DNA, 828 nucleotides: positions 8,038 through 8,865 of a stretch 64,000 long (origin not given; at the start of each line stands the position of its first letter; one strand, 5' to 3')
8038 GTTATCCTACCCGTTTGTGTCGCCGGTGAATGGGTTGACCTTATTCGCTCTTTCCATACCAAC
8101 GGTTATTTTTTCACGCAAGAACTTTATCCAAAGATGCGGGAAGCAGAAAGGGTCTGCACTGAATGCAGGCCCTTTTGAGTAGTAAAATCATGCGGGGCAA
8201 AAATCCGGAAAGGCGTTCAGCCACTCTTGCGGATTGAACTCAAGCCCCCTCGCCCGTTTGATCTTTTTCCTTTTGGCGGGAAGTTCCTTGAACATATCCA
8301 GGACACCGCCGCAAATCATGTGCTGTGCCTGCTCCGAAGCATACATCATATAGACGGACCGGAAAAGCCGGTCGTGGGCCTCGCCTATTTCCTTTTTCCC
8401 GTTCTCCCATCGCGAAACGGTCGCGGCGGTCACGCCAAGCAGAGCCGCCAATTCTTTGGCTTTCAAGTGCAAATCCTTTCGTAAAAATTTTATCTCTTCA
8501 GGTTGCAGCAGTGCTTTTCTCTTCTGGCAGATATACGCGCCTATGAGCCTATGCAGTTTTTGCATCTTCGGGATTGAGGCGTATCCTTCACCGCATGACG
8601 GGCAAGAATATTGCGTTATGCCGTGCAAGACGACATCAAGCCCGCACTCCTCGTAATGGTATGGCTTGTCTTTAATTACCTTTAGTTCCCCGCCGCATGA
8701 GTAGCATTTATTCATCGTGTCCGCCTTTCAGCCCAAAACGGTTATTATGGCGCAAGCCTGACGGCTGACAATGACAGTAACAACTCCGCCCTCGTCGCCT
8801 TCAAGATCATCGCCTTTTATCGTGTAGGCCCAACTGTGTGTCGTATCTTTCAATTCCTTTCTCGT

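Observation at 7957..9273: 15-nt copy of the tRNA-Ser 3' end bounds a 1.2-kb islet that contains only a TA cassette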

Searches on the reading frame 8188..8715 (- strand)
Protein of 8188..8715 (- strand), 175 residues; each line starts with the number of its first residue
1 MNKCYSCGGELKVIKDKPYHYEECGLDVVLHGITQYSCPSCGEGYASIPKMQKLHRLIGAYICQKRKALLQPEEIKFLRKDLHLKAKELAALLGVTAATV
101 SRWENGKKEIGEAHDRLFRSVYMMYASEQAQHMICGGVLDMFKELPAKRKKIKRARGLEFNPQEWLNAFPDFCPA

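Call 10: search_protein_families(library=pfam, proteins=[window:8188-8715:-], max_evalue=0.01)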
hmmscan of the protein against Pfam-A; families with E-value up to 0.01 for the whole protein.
window:8188-8715:- (175 aa): 5 families
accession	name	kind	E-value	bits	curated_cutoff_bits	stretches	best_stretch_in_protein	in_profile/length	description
PF15731.11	MqsA_antitoxin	-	4.9e-14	53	30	1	3-119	2-118/131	Antitoxin component of bacterial toxin-antitoxin system, MqsA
PF01381.28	HTH_3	-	4.5e-09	36.7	23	1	75-110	1-36/55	Helix-turn-helix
PF13560.12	HTH_31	-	4.5e-05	24.1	27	1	78-108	9-39/64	Helix-turn-helix domain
PF07754.17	HVO_2753_ZBP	-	0.0013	19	33.2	1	24-65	4-44/46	Small zinc finger protein HVO_2753-like, Zn-binding pocket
PF13443.12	HTH_26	-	0.0016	19.1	22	1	78-108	5-35/63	Cro/C1-type HTH DNA-binding domain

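Call 13: find_encoding_contigs(protein=window:8188-8715:-, flank=10000, max_places=10)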
Protein window:8188-8715:- (175 aa): 2 contigs read that carry it; 2 places shown.
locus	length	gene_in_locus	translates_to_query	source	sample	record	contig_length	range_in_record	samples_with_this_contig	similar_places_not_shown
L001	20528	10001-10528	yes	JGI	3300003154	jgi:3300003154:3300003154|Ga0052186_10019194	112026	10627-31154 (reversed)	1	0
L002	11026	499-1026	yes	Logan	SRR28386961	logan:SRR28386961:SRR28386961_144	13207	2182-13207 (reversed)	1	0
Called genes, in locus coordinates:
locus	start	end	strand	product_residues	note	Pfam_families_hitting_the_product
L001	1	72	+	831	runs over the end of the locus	PF07732:Cu-oxidase_3, PF00394:Cu-oxidase, PF07731:Cu-oxidase_2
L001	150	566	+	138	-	-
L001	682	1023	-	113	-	PF00543:P-II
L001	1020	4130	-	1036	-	PF00873:ACR_tran, PF03176:MMPL (weak)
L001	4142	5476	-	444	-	PF25917:BSH_RND, PF25973:BSH_CzcB, PF25893:HH_CzcB (weak), PF25954:Beta-barrel_RND_2, PF25967:RND-MFP_C (faint), PF25975:CzcB_C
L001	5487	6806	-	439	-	PF02321:OEP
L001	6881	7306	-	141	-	-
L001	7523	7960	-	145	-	-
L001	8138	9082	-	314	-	PF12146:Hydrolase_4, PF00561:Abhydrolase_1, PF12697:Abhydrolase_6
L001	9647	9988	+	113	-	PF14076:DUF4258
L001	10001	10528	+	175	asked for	PF15731:MqsA_antitoxin, PF01381:HTH_3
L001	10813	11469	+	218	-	PF03358:FMN_red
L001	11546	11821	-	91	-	PF00076:RRM_1, PF13893:RRM_5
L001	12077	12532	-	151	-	-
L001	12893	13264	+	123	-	-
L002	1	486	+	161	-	?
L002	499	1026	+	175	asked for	PF15731:MqsA_antitoxin, PF01381:HTH_3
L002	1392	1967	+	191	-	-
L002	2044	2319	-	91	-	PF00076:RRM_1, PF13893:RRM_5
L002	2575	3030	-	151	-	-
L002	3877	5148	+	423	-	PF00270:DEAD, PF04851:ResIII, PF00271:Helicase_C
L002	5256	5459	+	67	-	PF00313:CSD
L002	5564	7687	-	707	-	PF04773:FecR, PF20245:DUF6600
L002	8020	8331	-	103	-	PF00005:ABC_tran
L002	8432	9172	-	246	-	PF01061:ABC2_membrane, PF03379:CcmB (weak), PF12698:ABC2_membrane_3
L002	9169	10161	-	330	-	PF00005:ABC_tran, PF13304:AAA_21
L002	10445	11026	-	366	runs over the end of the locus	PF00589:Phage_integrase, PF03459:TOBE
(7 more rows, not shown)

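Call 27: find_related_loci(query=window:8188-8715:-, collection=metagenome_contigs, flank=10000)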
Query window:8188-8715:- (175 aa) in metagenome_contigs; peptide patterns used: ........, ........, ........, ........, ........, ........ (x = any residue, [..] = any of these).
113 stretches matched a pattern; 54 encode a relative of the query (tblastn E <= 1e-3); 54 distinct loci.
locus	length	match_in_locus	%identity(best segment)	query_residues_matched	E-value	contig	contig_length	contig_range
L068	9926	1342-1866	85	1-175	4e-101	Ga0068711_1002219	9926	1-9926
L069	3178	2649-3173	85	1-175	4e-103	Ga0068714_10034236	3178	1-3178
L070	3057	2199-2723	85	1-175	2e-103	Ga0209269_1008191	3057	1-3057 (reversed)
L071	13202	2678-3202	85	1-175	3e-101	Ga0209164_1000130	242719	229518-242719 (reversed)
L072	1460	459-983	82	1-175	5e-108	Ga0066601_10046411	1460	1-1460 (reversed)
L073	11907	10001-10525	81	1-175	4e-100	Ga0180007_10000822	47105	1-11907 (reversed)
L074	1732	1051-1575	81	1-175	5e-106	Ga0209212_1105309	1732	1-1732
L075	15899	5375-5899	84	1-175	3e-100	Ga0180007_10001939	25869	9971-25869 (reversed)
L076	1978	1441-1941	76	1-167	2e-93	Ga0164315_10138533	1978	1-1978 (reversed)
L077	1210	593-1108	75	1-175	2e-95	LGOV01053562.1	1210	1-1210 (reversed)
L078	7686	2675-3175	75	1-167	2e-87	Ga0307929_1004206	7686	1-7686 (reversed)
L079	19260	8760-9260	75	1-167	2e-87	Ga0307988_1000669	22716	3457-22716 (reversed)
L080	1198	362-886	71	1-175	2e-93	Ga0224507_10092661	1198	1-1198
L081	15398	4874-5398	71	1-175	2e-86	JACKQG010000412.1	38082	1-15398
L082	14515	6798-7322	70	1-175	4e-85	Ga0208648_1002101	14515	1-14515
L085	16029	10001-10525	65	1-175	5e-80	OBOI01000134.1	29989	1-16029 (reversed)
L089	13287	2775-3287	60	1-171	4e-70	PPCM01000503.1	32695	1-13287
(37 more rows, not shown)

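Call 31: find_homologous_proteins(query=window:8188-8715:-, max_evalue=1e-10)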
Query window:8188-8715:- (175 aa): 154 proteins with E <= 1e-10 among 313 candidates; the best 120 are listed.
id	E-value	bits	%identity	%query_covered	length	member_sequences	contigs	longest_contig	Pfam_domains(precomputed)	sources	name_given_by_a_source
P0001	9.9e-117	405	100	100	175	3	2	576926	PF01381.29,PF15731.12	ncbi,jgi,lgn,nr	ncbi:MAG: hypothetical protein BM485_04495 [Desulfobulbaceae bacterium DB1]|nr:MAG: hypothetical pro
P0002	4.7e-102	357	88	100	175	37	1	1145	PF01381.29,PF15731.12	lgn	-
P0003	1.5e-93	329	79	100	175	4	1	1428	PF01381.29,PF15731.12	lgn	-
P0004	1.3e-92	326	80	100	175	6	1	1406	PF01381.29,PF15731.12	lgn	-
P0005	1.9e-90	319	77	100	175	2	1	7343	PF01381.29,PF15731.12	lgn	-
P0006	4.6e-87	308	77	100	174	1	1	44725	PF12844.14,PF01381.29,PF15731.12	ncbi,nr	ncbi:MAG: type II toxin-antitoxin system MqsA family antitoxin [Thermodesulfobacteriota bacterium]|n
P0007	2.7e-86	306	73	100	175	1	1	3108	PF01381.29,PF15731.12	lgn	-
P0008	2.3e-85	303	73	100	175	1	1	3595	PF01381.29,PF15731.12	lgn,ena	-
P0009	2.0e-84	300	73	100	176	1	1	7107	PF01381.29,PF15731.12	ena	-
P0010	4.0e-84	299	73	100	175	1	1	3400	PF01381.29,PF15731.12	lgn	-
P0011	5.6e-84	298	74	100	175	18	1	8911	PF01381.29,PF15731.12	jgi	-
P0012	1.7e-83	297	74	99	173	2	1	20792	PF01381.29,PF15731.12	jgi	jgi:putative zinc finger/helix-turn-helix YgiT family protein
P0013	8.2e-83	294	75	95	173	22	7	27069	PF01381.29,PF15731.12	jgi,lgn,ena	-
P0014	2.3e-82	293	71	100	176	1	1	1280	PF01381.29,PF15731.12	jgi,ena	-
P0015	7.4e-82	291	72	100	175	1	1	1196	PF01381.29,PF15731.12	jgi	jgi:putative transcriptional regulator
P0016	1.5e-81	290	71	100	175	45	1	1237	PF01381.29,PF15731.12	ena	-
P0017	6.7e-81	288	75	95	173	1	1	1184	PF12844.14,PF01381.29,PF15731.12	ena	-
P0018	7.1e-81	288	73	95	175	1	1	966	PF01381.29,PF15731.12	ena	-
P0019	9.0e-81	288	70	100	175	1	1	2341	PF01381.29,PF15731.12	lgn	-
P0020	3.8e-80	286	73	96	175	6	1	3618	PF01381.29,PF15731.12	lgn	-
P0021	2.9e-79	283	67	100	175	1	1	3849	PF01381.29,PF15731.12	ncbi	-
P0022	8.9e-79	281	69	100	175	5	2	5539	PF01381.29,PF15731.12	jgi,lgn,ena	-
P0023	1.1e-78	281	68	99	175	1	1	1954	PF01381.29,PF15731.12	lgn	-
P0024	3.2e-78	279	67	100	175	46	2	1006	PF01381.29,PF15731.12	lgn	-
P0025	1.3e-77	277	68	95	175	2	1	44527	PF01381.29,PF15731.12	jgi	-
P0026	1.6e-77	277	66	100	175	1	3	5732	PF01381.29,PF15731.12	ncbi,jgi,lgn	-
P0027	2.8e-77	276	70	100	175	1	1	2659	PF01381.29,PF15731.12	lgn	-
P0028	4.3e-77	276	65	100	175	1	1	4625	PF01381.29,PF15731.12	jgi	-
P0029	7.2e-77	275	68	99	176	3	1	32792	PF01381.29,PF15731.12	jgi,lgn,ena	-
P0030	3.3e-76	273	65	100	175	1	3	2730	PF01381.29,PF15731.12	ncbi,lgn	-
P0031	1.4e-74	268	66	99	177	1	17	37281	PF01381.29,PF15731.12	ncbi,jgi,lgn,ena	jgi:putative zinc finger/helix-turn-helix YgiT family protein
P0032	1.7e-74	267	63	100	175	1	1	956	PF01381.29,PF15731.12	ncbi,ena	-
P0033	2.1e-74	267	67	95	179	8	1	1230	PF01381.29,PF15731.12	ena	-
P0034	2.5e-74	267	65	100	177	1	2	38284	PF01381.29,PF15731.12,PF13560.13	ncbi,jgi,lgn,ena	-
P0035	3.6e-74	266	66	100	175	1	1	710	PF01381.29,PF15731.12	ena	-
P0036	5.0e-74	266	65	95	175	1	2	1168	PF01381.29,PF15731.12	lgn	-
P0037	7.2e-74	265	67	95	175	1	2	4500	PF01381.29,PF15731.12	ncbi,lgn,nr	ncbi:MAG TPA: helix-turn-helix domain-containing protein [Desulfobulbus sp.]|nr:helix-turn-helix dom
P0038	2.9e-73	263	63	100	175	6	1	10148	PF01381.29,PF15731.12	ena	-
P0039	3.4e-73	263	64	100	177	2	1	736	PF01381.29,PF15731.12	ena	-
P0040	3.7e-73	263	73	88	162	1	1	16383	PF01381.29,PF15731.12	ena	-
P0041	5.2e-73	262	66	99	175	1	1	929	PF01381.29,PF15731.12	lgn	-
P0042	8.5e-73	262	66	96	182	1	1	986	PF01381.29,PF15731.12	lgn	-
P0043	1.5e-72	261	66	100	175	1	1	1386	PF01381.29,PF15731.12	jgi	jgi:putative zinc finger/helix-turn-helix YgiT family protein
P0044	3.0e-72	260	66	100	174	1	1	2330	PF01381.29,PF15731.12,PF13560.13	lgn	-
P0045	3.1e-72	260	63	100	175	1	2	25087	PF01381.29,PF15731.12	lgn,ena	-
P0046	3.5e-72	260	64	100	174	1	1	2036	PF01381.29,PF15731.12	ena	-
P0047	1.4e-71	258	65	99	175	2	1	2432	PF01381.29,PF15731.12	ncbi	-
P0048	2.2e-71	257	64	100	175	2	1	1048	PF01381.29,PF15731.12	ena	-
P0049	6.9e-71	256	65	95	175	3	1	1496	PF01381.29,PF15731.12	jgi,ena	-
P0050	2.5e-70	254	64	100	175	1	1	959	PF01381.29,PF15731.12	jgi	jgi:putative zinc finger/helix-turn-helix YgiT family protein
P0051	2.6e-70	254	61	98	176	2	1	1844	PF15731.12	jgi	jgi:putative zinc finger/helix-turn-helix YgiT family protein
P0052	5.3e-69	249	62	100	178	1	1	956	PF12844.14,PF01381.29,PF15731.12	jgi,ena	-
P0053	8.0e-69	249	61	100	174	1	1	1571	PF12844.14,PF01381.29,PF15731.12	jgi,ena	-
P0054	8.0e-69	249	63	98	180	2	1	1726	PF01381.29,PF15731.12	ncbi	-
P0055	8.1e-69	249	64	95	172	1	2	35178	PF01381.29,PF15731.12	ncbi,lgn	-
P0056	1.4e-68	248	63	97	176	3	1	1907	PF01381.29,PF15731.12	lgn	-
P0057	2.6e-68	247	61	100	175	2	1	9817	PF01381.29,PF15731.12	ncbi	-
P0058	3.2e-68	247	62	100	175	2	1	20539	PF01381.29,PF15731.12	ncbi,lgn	-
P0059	9.8e-68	245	60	100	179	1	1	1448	PF01381.29,PF15731.12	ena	-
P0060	2.4e-67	244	59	98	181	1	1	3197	PF15731.12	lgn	-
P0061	3.0e-67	244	60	99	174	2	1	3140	PF01381.29,PF15731.12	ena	-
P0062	2.9e-66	240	60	99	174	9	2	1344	PF01381.29,PF15731.12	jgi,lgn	-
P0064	5.2e-66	240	60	99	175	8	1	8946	PF01381.29,PF15731.12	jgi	jgi:putative zinc finger/helix-turn-helix YgiT family protein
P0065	1.1e-65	239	58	100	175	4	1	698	PF01381.29,PF15731.12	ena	-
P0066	1.5e-65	238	63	100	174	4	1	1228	PF01381.29,PF15731.12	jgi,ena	-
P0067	2.1e-65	238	58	99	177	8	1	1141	PF15731.12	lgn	-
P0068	2.3e-65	238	59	100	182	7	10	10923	PF01381.29,PF15731.12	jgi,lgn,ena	-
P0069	3.2e-65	237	61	100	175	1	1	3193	PF01381.29,PF15731.12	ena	-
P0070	3.7e-65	237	57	100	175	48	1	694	PF12844.14,PF01381.29,PF15731.12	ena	-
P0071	1.1e-64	235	61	97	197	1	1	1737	PF01381.29,PF15731.12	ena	-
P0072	1.3e-64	235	63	95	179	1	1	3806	PF01381.29,PF15731.12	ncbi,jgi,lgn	-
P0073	1.6e-64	235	57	100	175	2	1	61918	PF12844.14,PF01381.29,PF15731.12,PF13560.13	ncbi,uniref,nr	ncbi:conserved hypothetical protein [Candidatus Desulfarcum epimagneticum]|uniref:HTH cro/C1-type do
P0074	1.8e-64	235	57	99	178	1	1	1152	PF01381.29,PF15731.12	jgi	jgi:putative zinc finger/helix-turn-helix YgiT family protein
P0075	3.5e-64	234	61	96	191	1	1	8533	PF01381.29,PF15731.12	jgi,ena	-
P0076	5.2e-64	233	59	99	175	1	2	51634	PF01381.29,PF15731.12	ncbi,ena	-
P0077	7.1e-63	229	58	100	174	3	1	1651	PF01381.29,PF15731.12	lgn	-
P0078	1.2e-62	229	62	96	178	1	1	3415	PF12844.14,PF01381.29,PF15731.12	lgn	-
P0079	1.2e-62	229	58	100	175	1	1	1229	PF12844.14,PF01381.29,PF15731.12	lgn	-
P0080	1.0e-61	226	58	99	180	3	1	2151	PF01381.29,PF15731.12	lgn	-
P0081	1.1e-61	226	60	96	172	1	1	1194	PF01381.29,PF15731.12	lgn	-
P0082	2.7e-61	224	61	95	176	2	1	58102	PF01381.29,PF15731.12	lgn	-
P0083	7.8e-61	223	60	95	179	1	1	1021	PF01381.29,PF15731.12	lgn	-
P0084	1.2e-60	222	53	99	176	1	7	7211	PF01381.29,PF15731.12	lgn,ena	-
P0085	1.8e-60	222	60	96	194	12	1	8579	PF01381.29,PF15731.12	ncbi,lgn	-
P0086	2.0e-60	221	57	99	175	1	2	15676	PF01381.29,PF15731.12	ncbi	-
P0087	4.5e-60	220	61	95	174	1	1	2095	PF01381.29,PF15731.12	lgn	-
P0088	6.0e-60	220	59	95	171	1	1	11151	PF01381.29,PF15731.12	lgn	-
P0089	6.7e-60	220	61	95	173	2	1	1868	PF01381.29,PF15731.12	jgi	jgi:putative zinc finger/helix-turn-helix YgiT family protein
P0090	7.0e-60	220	59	95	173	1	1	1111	PF12844.14,PF01381.29,PF15731.12,PF13560.13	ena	-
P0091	1.1e-59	219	60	95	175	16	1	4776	PF01381.29,PF15731.12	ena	-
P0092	1.3e-59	219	59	94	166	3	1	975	PF01381.29,PF15731.12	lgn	-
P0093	1.8e-59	218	57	100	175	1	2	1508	PF01381.29,PF15731.12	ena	-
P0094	4.9e-59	217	61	95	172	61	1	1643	PF01381.29,PF15731.12,PF13560.13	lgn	-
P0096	5.6e-59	217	59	95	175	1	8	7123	PF01381.29,PF15731.12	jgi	jgi:putative zinc finger/helix-turn-helix YgiT family protein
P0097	8.2e-59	216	59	96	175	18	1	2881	PF01381.29,PF15731.12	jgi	jgi:putative zinc finger/helix-turn-helix YgiT family protein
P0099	1.4e-58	215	56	100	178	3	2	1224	PF12844.14,PF01381.29,PF15731.12,PF13560.13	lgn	-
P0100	4.5e-58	214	59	95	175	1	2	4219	PF01381.29,PF15731.12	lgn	-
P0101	4.9e-58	214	57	95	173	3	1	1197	PF12844.14,PF01381.29,PF15731.12,PF13560.13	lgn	-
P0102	5.2e-58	214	57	95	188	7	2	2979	PF01381.29,PF15731.12,PF13560.13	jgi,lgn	jgi:putative transcriptional regulator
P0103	5.4e-58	214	58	96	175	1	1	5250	PF01381.29,PF15731.12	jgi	-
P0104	6.3e-58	213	57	96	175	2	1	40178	PF01381.29,PF15731.12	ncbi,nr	ncbi:MAG: type II toxin-antitoxin system MqsA family antitoxin [Desulfocapsaceae bacterium]|nr:type 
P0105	1.5e-57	212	59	98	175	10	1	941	PF12844.14,PF01381.29,PF15731.12,PF13560.13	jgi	jgi:putative zinc finger/helix-turn-helix YgiT family protein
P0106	2.2e-57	212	57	95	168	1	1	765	PF12844.14,PF01381.29,PF15731.12,PF13560.13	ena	-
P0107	2.2e-57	212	68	76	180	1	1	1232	PF18317.7,PF01381.29,PF15731.12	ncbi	-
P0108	7.1e-57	210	57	95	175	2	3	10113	PF01381.29,PF15731.12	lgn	-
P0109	1.5e-56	209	58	95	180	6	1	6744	PF01381.29,PF15731.12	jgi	jgi:putative zinc finger/helix-turn-helix YgiT family protein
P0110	9.7e-56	206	57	95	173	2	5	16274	PF01381.29,PF15731.12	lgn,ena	-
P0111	3.4e-55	204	56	95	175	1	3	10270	PF01381.29,PF15731.12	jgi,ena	jgi:putative zinc finger/helix-turn-helix YgiT family protein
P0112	6.0e-55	204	53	97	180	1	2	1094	PF01381.29,PF15731.12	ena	-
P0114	1.2e-54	203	56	97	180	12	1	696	PF12844.14,PF01381.29,PF15731.12,PF13560.13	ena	-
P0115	1.7e-54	202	53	100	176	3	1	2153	PF01381.29,PF15731.12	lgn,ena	-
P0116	3.0e-54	201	54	96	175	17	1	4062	PF01381.29,PF15731.12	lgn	-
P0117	2.4e-53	198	75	69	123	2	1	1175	PF01381.29,PF15731.12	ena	-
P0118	2.6e-53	198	54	98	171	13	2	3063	PF12844.14,PF01381.29,PF15731.12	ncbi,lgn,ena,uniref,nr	ncbi:putative zinc finger/helix-turn-helix protein, YgiT family [Candidatus Electrothrix marina]|uni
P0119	1.9e-52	195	54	95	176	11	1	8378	PF01381.29,PF15731.12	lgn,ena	-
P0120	9.8e-52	193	54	95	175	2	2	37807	PF12844.14,PF01381.29,PF15731.12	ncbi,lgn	-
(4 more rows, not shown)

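Call 36: find_encoding_contigs(protein=P0002, flank=10000, max_places=10)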
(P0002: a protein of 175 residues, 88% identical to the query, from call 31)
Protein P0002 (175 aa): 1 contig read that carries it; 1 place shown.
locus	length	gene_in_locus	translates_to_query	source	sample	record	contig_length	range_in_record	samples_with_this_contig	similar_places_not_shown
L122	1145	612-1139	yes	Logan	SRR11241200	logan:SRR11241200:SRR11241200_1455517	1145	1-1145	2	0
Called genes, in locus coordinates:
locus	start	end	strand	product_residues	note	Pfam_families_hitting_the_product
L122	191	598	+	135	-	PF14076:DUF4258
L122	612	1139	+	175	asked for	PF15731:MqsA_antitoxin, PF01381:HTH_3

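Call 37: find_encoding_contigs(protein=P0006, flank=10000, max_places=10)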
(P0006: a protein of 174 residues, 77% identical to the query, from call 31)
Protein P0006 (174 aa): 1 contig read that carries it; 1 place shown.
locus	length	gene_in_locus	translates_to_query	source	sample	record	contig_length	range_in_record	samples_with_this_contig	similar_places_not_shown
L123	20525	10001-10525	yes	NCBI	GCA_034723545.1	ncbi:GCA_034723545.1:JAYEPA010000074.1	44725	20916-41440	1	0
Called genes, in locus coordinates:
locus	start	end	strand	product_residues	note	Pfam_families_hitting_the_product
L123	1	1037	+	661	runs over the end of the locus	PF25255:WHD_RNase_II (weak), PF23161:HTH_RNase_II, PF00773:RNB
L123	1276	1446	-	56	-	-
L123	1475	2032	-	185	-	PF00156:Pribosyltran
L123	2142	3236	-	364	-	PF01926:MMR_HSR1, PF02421:FeoB_N, PF06071:YchF-GTPase_C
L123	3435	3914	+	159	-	PF05258:DciA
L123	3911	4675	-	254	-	PF00481:PP2C, PF13672:PP2C_2, PF07228:SpoIIE (faint)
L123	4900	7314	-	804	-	PF00069:Pkinase, PF07714:PK_Tyr_Ser-Thr, PF23381:Beta-prop_IFT122_1st, PF23414:Beta-prop_EML_2, PF24817:WD40_WDHD1_1st, PF25171:Beta-prop_WDR36-Utp21_1st, PF25174:Beta-prop_THOC3, PF23410:Beta-prop_VPS8, +32 more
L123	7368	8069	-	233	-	PF16697:Yop-YscD_cpl, PF00498:FHA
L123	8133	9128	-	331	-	PF00498:FHA, PF16697:Yop-YscD_cpl, PF00211:Guanylate_cyc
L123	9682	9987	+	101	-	PF14076:DUF4258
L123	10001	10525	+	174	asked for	PF15731:MqsA_antitoxin, PF01381:HTH_3, PF12844:HTH_19 (weak)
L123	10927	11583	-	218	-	-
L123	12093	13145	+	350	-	PF00586:AIRS, PF02769:AIRS_C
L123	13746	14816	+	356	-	PF05598:DUF772, PF01609:DDE_Tnp_1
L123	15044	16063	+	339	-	PF22335:Cas10-Cmr2_palm2 (faint), PF00990:GGDEF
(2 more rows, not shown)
